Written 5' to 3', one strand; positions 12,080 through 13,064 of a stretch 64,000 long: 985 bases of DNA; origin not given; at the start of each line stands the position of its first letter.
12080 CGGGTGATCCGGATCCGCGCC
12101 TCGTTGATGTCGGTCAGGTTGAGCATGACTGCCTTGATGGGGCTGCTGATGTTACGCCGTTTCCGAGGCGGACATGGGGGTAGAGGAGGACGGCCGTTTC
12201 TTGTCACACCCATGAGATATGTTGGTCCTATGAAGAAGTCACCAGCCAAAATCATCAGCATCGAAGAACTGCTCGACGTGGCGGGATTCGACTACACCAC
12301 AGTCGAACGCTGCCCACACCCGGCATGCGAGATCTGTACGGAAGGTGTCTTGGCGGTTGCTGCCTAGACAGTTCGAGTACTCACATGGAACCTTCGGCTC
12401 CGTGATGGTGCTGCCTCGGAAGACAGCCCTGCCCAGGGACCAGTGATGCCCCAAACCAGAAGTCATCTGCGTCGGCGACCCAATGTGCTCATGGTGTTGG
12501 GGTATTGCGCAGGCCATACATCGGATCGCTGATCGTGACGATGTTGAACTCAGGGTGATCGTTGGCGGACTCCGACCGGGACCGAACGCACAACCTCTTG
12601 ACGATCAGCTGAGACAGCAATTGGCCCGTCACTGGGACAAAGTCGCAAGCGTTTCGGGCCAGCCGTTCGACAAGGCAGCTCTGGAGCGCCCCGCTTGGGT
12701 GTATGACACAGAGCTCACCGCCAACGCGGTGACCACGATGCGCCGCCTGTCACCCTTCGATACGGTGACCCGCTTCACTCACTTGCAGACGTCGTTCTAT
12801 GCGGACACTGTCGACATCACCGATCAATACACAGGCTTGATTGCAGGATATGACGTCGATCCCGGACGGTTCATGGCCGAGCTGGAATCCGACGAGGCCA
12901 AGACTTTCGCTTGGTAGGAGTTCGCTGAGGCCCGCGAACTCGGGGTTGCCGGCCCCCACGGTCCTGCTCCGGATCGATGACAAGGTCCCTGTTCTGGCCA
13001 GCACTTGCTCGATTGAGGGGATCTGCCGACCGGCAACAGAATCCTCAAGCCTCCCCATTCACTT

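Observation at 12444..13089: DsbA/FrnE-like gene carrying three lesions: two C-homopolymer frameshifts and an in-frame amber codon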

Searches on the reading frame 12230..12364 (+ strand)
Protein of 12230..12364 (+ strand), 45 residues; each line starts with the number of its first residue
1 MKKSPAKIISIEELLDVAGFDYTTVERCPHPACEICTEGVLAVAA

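Call 30: search_protein_families(library=ncbifam, proteins=[window:12230-12364:+], max_evalue=1)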
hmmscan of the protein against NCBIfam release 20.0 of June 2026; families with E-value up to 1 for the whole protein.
seq(45 aa): 0 families

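Call 31: search_protein_families(library=pfam, proteins=[window:12230-12364:+], max_evalue=1)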
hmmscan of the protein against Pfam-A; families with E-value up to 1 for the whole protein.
seq(45 aa): 0 families

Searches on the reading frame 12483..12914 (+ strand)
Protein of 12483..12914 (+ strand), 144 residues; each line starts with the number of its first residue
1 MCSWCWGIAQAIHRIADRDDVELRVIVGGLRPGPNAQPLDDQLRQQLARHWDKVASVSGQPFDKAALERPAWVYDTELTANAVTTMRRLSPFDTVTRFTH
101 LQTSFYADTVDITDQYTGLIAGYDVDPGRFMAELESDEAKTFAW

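Call 21: find_encoding_contigs(protein=window:12483-12914:+, flank=10000, max_places=10)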
Protein window:12483-12914:+ (144 aa): no gene with exactly this product is on record in the collection.
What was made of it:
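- Tried and rejected: find_encoding_contigs with the window's own 144-aa ORF was not on record (call 21).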

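Call 22: list_cluster_members(proteins=[P0001, window:12483-12914:+, P0002])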
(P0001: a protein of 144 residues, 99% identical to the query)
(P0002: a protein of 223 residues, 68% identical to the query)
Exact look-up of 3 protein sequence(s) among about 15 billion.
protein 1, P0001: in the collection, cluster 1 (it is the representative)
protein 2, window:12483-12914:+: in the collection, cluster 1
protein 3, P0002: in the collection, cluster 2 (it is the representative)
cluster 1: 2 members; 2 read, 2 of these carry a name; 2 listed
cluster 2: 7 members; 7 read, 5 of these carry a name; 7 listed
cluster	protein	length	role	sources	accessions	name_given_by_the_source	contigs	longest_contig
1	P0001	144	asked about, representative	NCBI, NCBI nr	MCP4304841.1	MAG: hypothetical protein GY788_08215 [bacterium] | hypothetical protein [bacterium]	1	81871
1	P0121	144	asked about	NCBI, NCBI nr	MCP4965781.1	MAG: hypothetical protein GY926_11140 [bacterium] | hypothetical protein [bacterium]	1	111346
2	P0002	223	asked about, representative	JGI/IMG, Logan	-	putative protein-disulfide isomerase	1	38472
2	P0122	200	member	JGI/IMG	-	putative protein-disulfide isomerase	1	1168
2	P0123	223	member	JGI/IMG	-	putative protein-disulfide isomerase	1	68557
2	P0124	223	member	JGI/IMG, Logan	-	putative protein-disulfide isomerase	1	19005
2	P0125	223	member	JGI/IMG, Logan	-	putative protein-disulfide isomerase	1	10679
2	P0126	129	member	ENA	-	-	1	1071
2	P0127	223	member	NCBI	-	-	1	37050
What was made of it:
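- The window comes from a MAG (call 22). The 90%-identity cluster of the ORF has only these two members (call 22).
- Tried and rejected: The cluster look-up did identify it (call 22).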
